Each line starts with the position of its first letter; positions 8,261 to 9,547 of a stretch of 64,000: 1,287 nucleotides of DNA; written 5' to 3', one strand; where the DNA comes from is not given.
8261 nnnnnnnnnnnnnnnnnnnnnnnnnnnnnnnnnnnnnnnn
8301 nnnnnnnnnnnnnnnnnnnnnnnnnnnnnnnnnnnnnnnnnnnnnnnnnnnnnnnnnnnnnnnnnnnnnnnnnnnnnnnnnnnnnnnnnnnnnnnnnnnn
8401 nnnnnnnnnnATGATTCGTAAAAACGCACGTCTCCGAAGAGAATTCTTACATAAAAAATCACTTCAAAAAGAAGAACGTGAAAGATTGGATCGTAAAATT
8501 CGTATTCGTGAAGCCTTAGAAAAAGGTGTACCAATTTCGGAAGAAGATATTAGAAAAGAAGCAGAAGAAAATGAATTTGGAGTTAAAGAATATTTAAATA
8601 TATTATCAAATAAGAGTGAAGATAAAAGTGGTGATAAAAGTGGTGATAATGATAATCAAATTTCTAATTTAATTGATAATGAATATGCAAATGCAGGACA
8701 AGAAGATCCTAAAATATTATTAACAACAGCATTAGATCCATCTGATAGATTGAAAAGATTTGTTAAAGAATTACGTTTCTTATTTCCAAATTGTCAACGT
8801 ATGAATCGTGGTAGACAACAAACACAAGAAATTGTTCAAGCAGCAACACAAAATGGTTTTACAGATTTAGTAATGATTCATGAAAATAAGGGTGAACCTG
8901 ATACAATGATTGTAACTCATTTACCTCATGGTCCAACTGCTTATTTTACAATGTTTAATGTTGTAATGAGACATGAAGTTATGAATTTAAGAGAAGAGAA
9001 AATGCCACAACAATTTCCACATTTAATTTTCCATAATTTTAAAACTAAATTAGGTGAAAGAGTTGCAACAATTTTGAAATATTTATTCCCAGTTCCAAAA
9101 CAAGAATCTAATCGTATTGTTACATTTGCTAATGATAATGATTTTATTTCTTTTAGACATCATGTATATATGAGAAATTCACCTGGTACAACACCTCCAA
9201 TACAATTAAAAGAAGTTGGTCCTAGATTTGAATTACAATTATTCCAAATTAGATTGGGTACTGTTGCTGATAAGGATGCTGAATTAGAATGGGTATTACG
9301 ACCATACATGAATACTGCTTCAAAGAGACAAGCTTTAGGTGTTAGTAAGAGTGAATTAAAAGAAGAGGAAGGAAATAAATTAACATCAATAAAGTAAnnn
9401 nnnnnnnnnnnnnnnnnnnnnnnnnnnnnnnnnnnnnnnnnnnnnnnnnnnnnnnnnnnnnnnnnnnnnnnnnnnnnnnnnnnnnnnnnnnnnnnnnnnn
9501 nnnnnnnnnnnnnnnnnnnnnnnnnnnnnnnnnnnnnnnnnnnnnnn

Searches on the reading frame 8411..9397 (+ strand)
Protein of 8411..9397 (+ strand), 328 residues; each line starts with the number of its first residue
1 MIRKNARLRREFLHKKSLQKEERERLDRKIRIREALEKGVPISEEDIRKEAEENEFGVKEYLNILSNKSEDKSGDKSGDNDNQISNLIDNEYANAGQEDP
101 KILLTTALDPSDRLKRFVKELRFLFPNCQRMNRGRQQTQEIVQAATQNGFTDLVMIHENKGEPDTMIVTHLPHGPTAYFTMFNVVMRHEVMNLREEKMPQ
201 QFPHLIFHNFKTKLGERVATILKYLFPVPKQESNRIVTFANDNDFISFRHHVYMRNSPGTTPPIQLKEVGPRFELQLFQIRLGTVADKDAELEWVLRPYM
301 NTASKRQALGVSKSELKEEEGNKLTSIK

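Call 41: find_encoding_contigs(protein=window:8411-9397:+, flank=10000, max_places=10)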
Protein window:8411-9397:+ (328 aa): no gene with exactly this product is on record in the collection.
